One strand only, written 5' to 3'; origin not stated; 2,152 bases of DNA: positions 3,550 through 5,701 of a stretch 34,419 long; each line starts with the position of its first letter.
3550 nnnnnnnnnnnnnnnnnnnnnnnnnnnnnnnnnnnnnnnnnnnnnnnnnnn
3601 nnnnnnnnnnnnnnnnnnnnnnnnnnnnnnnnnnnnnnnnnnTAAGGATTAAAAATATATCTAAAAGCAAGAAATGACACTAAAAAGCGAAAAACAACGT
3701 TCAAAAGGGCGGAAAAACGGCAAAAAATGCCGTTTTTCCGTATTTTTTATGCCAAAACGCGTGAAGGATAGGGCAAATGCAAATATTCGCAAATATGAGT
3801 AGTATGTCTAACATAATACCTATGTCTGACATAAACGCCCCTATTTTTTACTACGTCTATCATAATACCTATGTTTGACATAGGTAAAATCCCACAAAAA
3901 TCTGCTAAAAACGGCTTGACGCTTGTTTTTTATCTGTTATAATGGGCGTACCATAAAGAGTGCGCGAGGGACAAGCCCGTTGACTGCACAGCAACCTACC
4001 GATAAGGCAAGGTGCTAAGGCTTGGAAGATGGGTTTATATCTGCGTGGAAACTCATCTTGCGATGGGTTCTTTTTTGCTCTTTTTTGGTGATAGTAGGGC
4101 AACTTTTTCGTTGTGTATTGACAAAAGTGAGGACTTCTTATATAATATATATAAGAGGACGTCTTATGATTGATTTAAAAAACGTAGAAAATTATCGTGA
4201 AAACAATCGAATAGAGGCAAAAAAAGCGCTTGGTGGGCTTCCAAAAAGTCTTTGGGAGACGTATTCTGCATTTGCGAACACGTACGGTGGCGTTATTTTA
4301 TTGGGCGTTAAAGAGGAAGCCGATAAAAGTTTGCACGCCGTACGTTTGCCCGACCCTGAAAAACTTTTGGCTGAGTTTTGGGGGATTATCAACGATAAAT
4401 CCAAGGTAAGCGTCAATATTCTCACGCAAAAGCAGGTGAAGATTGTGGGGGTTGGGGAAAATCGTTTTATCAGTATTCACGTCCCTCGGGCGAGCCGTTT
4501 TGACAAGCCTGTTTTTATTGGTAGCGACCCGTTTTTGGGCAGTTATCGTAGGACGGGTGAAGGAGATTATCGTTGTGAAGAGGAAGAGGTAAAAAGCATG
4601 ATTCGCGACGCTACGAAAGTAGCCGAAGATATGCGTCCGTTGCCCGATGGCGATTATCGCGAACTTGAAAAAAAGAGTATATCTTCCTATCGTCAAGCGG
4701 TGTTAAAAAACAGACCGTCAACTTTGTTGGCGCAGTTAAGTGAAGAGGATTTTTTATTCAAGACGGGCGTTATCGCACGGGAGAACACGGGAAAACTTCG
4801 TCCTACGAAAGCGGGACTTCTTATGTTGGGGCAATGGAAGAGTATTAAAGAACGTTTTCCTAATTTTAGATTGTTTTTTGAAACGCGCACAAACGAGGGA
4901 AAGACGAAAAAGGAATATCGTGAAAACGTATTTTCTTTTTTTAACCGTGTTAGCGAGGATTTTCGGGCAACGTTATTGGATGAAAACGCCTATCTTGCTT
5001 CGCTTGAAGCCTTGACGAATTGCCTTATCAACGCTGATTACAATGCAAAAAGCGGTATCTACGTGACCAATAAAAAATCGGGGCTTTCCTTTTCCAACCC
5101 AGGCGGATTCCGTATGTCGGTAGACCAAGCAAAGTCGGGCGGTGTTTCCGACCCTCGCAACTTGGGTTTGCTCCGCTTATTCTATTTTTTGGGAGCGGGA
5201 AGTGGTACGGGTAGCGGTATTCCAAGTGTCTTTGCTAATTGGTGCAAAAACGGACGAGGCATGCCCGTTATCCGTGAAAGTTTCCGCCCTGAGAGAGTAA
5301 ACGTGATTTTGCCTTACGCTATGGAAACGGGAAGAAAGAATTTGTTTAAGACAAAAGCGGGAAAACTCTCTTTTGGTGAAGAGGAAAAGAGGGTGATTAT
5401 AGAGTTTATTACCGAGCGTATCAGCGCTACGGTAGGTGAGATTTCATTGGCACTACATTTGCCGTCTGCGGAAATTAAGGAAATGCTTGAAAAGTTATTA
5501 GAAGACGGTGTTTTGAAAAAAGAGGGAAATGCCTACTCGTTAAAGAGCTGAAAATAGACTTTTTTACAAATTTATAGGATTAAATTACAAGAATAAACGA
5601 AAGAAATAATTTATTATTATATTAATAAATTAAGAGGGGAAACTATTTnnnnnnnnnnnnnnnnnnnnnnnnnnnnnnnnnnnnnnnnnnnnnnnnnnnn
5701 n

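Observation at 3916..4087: Apparently orphan SAM-I-superfamily riboswitch with its own promoter and terminator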

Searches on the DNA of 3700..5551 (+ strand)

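Call 5: search_rna_families(source=window, start=3700, end=4300, threshold=evalue, max_evalue=10, show_alignments=3)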
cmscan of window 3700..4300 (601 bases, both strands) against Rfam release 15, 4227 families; matches with E-value up to 10: 11.
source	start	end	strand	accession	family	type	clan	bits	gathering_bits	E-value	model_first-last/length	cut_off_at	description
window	3948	4035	+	RF00162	SAM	Cis-reg; riboswitch;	CL00012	48.5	44.4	4.4e-10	1-108/108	no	SAM riboswitch aptamer (S box leader)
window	3705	3747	+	RF03790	MIR8008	Gene; miRNA;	-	24.5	66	0.013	1-55/55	no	MIR8008 microRNA precursor family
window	3705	3798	-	RF01480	rli52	Cis-reg;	-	19.1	70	3.1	1-95/95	no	Listeria sRNA rli52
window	3704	3742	+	RF00125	IS128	Gene; sRNA;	-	18.5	80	0.23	160-198/209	no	IS128 RNA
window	4041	4177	+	RF01858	RsaF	Gene; sRNA;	-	17.7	60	1.1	1-119/119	no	RNA Staph. aureus F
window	4050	4199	+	RF01578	RUF1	Gene; sRNA;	-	17.3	70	0.84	1-264/264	no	Plasmodium RNA of unkown function RUF1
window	3813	3890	-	RF03747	mir-4536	Gene; miRNA;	-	17.1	76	3.5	1-88/88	no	mir-4536 microRNA precursor family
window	3700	3743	+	RF02432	SpF25_sRNA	Gene; sRNA;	-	16.3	48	7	57-102/102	5'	Streptococcus sRNA SpF25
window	3700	3746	+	RF02590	Spy1186876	Gene; sRNA;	-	15.9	208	0.46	198-243/243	5'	S. pyogenes small RNA 1186876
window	3712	3738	+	RF00617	cHP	Cis-reg;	CL00129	13.1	40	9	17-39/45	no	Flavivirus capsid hairpin cHP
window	3700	3751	+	RF01460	rliH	Gene; sRNA;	-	12.1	100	0.51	380-429/429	5'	Listeria sRNA rliH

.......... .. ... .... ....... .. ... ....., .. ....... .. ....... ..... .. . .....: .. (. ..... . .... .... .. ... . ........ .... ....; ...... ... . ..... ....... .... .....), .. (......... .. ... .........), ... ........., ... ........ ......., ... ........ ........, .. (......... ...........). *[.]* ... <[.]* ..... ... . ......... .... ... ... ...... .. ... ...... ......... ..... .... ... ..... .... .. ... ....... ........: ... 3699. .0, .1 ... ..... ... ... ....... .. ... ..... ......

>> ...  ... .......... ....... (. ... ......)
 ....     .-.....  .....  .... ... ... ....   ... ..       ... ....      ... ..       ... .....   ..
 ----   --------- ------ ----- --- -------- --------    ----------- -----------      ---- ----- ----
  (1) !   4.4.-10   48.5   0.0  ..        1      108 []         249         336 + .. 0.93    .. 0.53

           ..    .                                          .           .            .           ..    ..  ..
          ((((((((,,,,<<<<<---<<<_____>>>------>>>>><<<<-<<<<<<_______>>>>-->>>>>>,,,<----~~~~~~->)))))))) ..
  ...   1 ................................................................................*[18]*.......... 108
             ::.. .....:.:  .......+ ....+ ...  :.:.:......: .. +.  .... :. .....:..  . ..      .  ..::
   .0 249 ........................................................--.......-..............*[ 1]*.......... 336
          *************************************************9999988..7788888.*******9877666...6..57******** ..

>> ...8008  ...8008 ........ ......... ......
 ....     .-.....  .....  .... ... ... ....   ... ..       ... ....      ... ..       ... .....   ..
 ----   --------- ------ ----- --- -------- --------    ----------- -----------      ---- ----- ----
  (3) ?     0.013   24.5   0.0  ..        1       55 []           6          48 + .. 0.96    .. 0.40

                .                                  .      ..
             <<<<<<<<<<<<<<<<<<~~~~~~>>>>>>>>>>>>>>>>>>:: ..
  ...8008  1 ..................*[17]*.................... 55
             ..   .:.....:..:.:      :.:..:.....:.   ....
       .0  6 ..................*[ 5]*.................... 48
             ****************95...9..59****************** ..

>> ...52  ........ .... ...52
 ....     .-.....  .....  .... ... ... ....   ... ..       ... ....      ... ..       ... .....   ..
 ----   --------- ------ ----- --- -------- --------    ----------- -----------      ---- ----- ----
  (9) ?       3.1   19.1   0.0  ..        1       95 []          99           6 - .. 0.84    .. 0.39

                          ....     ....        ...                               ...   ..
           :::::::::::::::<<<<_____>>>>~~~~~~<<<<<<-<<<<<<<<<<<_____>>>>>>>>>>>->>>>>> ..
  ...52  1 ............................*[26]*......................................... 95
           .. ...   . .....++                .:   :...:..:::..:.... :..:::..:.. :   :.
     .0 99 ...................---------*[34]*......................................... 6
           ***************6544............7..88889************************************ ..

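Call 15: search_rna_families(source=L002, threshold=gathering, show_alignments=3)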
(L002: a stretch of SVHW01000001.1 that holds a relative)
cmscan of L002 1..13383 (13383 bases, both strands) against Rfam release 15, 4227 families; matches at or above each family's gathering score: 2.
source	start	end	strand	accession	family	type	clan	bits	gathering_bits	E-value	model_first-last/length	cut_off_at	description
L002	5729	5800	+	RF00005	tRNA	Gene; tRNA;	CL00001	56.8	29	2.8e-10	1-71/71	no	tRNA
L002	12256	12376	+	RF00162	SAM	Cis-reg; riboswitch;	CL00012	53.3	44.4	4.1e-10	1-108/108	no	SAM riboswitch aptamer (S box leader)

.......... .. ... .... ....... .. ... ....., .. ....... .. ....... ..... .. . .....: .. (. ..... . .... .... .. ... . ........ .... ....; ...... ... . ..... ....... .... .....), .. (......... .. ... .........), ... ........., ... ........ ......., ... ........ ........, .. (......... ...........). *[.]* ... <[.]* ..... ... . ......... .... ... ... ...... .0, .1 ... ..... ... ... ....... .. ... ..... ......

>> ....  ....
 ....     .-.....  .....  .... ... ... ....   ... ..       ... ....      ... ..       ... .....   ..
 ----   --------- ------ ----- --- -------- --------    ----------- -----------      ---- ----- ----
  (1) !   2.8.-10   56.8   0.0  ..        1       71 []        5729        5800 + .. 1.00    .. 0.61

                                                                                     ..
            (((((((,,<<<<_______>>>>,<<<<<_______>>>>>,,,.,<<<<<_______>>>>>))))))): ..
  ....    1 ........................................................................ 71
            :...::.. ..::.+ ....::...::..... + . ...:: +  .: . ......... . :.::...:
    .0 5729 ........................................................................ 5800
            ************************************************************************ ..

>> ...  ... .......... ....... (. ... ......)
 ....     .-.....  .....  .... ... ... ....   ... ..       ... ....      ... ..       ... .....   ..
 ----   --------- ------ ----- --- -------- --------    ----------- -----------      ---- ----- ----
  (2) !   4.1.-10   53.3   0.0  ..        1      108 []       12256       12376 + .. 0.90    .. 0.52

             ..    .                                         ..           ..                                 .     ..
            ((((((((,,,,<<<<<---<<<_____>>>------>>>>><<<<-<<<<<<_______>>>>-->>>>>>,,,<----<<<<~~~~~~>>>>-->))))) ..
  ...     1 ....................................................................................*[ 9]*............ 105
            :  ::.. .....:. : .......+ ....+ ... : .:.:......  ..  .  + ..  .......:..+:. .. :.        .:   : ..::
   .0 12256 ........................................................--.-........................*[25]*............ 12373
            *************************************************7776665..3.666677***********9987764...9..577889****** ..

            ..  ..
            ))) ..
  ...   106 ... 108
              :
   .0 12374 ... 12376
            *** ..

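Call 36: search_rna_families(sources=[L086, L088, L089, L090, L082, L085, L087, L083], threshold=gathering, show_alignments=6)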
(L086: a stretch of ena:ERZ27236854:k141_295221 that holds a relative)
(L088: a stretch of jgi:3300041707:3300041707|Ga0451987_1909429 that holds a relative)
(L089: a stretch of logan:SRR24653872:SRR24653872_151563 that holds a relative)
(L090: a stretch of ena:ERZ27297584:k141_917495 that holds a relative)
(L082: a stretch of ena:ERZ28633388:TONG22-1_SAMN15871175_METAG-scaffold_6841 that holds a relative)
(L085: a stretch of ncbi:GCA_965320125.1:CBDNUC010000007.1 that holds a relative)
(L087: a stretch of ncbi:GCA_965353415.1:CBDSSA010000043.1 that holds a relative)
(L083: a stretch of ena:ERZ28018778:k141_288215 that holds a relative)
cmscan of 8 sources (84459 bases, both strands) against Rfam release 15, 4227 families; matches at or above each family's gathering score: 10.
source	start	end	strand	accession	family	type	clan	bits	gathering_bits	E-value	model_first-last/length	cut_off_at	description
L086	16926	16998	-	RF00005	tRNA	Gene; tRNA;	CL00001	72.4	29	8.9e-14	1-71/71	no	tRNA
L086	17300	17373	-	RF00005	tRNA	Gene; tRNA;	CL00001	71.4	29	1.7e-13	1-71/71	no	tRNA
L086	17006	17078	-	RF00005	tRNA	Gene; tRNA;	CL00001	68.1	29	1.4e-12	1-71/71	no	tRNA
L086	17110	17182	-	RF00005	tRNA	Gene; tRNA;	CL00001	64.5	29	1.4e-11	1-71/71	no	tRNA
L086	17206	17279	-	RF00005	tRNA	Gene; tRNA;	CL00001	62.5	29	4.8e-11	1-71/71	no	tRNA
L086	7408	7479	+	RF00005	tRNA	Gene; tRNA;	CL00001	56.8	29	1.8e-09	1-71/71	no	tRNA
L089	1461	1575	+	RF00162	SAM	Cis-reg; riboswitch;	CL00012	52.3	44.4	5e-09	1-108/108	no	SAM riboswitch aptamer (S box leader)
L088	844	930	+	RF00162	SAM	Cis-reg; riboswitch;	CL00012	51.8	44.4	6.9e-09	1-108/108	no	SAM riboswitch aptamer (S box leader)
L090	287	383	+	RF00162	SAM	Cis-reg; riboswitch;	CL00012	50.3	44.4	1.8e-08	1-108/108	no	SAM riboswitch aptamer (S box leader)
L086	16258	16376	+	RF00162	SAM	Cis-reg; riboswitch;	CL00012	46.6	44.4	2.3e-07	1-108/108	no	SAM riboswitch aptamer (S box leader)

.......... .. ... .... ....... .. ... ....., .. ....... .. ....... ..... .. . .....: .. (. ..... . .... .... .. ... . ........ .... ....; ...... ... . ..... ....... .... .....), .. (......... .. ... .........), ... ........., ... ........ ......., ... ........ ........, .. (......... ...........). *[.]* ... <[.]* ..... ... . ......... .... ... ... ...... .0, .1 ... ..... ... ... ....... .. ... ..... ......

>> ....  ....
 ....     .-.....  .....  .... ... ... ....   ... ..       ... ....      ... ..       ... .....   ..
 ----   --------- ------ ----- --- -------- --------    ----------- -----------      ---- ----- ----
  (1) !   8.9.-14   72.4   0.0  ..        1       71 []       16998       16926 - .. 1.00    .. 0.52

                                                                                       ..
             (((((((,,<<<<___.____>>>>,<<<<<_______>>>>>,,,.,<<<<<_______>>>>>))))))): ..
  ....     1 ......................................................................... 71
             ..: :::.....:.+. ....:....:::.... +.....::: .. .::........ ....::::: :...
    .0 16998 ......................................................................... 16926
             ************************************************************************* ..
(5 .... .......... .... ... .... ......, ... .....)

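Call 64: build_rna_model(alignment_id=A6, structure=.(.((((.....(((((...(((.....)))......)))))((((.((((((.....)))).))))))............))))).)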
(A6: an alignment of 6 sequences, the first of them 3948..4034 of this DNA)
Model R1 built from alignment A6 (6 sequences, 87 columns); structure: as given.
model positions 86; base pairs 23; branch points 1; effective number of sequences 1.06; information 0.662 bits per position. Calibrated on 0.2 Mb of random sequence (short: E-values are rough).
structure used (alignment columns):
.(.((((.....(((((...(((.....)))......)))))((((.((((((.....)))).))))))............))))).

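Call 67: search_with_rna_model(model_id=R1, sources=[window, L002, L003, L004, L005, L006, L007, L008, L009, L010, L011, L012, L013, L014, L015, L016, L017, L018, L019, L020, L021, L022, L023, L024, L025, L026, L027, L028, L029, L030, L031, L032, L033, L034, L035, L036, L037, L038, L039, L040, L041, L042, L043, L044, L045, L046, L047, L048, L049, L050, L051, L052, L053, L054, L055, L056, L057, L058, L059, L060, L061, L062, L063, L064, L065, L066, L067, L068, L069, L070, L071, L072, L073, L074, L075, L076, L077, L078, L079, L080, L081, L082, L083, L085, L086, L087, L088, L089, L090], max_evalue=1)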
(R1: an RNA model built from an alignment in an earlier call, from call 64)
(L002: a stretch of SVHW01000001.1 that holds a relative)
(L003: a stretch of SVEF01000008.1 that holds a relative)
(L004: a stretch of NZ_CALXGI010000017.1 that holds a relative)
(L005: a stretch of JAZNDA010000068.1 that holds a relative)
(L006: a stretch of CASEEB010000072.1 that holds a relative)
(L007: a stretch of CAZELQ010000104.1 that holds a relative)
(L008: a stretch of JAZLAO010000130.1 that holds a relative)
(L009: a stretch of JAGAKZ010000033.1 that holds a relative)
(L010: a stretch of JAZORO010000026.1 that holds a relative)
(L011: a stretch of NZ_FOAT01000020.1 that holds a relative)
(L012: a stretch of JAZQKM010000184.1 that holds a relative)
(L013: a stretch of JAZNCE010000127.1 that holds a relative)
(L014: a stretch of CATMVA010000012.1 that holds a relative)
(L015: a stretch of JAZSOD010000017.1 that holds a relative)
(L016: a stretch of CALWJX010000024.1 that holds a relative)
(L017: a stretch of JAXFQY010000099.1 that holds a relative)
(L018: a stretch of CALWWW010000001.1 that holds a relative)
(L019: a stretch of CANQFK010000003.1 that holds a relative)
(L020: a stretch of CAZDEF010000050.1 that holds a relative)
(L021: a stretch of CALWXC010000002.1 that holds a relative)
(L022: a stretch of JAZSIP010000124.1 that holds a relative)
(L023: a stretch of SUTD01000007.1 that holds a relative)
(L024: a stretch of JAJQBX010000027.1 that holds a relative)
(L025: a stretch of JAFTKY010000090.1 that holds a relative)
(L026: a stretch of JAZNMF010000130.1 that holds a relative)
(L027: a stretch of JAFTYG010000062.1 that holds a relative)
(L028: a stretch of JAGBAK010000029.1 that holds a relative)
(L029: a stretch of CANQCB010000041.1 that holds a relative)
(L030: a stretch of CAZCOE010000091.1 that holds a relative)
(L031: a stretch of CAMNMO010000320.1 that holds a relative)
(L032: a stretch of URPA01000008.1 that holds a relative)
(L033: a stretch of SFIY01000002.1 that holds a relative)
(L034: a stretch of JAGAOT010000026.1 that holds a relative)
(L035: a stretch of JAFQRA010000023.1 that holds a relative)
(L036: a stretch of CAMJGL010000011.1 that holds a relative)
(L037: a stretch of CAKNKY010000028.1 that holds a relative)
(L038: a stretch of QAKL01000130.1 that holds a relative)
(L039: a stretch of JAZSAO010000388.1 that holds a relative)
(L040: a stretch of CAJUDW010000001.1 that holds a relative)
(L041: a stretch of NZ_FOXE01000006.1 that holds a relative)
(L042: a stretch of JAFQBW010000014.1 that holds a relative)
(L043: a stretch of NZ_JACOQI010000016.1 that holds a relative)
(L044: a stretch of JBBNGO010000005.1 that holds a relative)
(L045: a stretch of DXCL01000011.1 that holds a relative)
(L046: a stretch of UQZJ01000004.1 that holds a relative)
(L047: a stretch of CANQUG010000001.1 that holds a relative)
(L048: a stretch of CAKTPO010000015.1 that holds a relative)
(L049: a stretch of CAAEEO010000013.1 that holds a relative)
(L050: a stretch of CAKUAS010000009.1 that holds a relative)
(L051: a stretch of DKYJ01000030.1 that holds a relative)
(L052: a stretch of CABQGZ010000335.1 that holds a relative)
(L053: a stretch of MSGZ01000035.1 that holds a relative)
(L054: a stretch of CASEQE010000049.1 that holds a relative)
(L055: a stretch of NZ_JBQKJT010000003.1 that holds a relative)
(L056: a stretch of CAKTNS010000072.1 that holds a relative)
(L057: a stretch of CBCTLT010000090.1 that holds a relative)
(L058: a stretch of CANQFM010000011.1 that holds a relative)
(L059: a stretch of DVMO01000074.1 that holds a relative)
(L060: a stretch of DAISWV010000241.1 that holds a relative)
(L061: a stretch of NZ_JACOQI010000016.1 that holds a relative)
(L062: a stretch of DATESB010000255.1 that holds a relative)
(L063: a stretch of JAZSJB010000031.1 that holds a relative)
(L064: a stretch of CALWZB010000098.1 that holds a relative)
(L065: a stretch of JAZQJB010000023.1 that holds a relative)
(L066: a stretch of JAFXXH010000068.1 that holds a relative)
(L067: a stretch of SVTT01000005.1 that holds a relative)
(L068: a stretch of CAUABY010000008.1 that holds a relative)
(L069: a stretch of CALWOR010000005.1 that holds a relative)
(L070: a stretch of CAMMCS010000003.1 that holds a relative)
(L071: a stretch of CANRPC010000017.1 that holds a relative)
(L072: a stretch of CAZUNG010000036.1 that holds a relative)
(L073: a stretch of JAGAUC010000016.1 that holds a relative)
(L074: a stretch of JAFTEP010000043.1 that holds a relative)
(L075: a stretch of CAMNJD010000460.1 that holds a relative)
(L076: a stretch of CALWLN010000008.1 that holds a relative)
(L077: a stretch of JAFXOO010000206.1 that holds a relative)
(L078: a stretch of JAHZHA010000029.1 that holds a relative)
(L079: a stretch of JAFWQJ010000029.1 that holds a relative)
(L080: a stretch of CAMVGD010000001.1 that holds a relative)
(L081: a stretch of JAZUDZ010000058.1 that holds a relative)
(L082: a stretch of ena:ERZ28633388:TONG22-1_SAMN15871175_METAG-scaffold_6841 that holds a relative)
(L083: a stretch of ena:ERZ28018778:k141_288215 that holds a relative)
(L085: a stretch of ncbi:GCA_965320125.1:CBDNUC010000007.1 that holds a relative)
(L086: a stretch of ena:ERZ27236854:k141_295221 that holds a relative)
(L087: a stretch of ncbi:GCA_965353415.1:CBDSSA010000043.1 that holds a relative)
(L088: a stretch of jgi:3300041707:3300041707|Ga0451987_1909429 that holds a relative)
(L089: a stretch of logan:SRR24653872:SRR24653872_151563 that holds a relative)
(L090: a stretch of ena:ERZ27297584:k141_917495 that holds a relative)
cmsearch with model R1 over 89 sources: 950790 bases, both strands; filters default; matches with E-value up to 1: 7.
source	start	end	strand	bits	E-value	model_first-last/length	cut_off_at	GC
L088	844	929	+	113.2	3.5e-26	1-86/86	no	0.5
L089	1461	1546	+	110.8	1.5e-25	1-86/86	no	0.51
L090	287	372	+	109.1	4.2e-25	1-86/86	no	0.45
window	3948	4034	+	107.8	9.6e-25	1-86/86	no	0.54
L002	12256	12342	+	107.5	1.2e-24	1-86/86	no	0.53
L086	16258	16343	+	107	1.5e-24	1-86/86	no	0.47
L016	8780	8846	-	21.3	0.077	1-86/86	no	0.37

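Call 76: search_rna_families(sources=[L091, L092, L093, L094], threshold=gathering, show_alignments=4)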
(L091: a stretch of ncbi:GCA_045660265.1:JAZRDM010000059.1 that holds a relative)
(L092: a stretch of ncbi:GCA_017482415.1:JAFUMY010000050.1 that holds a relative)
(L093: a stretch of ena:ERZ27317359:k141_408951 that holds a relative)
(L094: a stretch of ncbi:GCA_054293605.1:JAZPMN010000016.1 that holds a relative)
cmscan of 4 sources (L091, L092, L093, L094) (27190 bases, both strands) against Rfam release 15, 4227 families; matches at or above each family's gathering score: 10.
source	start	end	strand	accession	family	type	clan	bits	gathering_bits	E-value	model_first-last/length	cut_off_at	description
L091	3380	3452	+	RF00005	tRNA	Gene; tRNA;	CL00001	72.4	29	2.9e-14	1-71/71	no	tRNA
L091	3020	3093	+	RF00005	tRNA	Gene; tRNA;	CL00001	71.4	29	5.5e-14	1-71/71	no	tRNA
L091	3105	3178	+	RF00005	tRNA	Gene; tRNA;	CL00001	65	29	3.1e-12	1-71/71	no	tRNA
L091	2914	2984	+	RF00005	tRNA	Gene; tRNA;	CL00001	64.8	29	3.5e-12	1-71/71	no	tRNA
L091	3193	3265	+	RF00005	tRNA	Gene; tRNA;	CL00001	64.5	29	4.5e-12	1-71/71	no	tRNA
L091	3299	3371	+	RF00005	tRNA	Gene; tRNA;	CL00001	63.3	29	9e-12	1-71/71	no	tRNA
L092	3836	3922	+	RF00162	SAM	Cis-reg; riboswitch;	CL00012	53.8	44.4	5.7e-10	1-108/108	no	SAM riboswitch aptamer (S box leader)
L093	3836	3922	+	RF00162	SAM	Cis-reg; riboswitch;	CL00012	53.8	44.4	5.7e-10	1-108/108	no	SAM riboswitch aptamer (S box leader)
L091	3837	3923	+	RF00162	SAM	Cis-reg; riboswitch;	CL00012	50.7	44.4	4.5e-09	1-108/108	no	SAM riboswitch aptamer (S box leader)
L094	3835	3919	+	RF00162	SAM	Cis-reg; riboswitch;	CL00012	50.7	44.4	4.7e-09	1-108/108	no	SAM riboswitch aptamer (S box leader)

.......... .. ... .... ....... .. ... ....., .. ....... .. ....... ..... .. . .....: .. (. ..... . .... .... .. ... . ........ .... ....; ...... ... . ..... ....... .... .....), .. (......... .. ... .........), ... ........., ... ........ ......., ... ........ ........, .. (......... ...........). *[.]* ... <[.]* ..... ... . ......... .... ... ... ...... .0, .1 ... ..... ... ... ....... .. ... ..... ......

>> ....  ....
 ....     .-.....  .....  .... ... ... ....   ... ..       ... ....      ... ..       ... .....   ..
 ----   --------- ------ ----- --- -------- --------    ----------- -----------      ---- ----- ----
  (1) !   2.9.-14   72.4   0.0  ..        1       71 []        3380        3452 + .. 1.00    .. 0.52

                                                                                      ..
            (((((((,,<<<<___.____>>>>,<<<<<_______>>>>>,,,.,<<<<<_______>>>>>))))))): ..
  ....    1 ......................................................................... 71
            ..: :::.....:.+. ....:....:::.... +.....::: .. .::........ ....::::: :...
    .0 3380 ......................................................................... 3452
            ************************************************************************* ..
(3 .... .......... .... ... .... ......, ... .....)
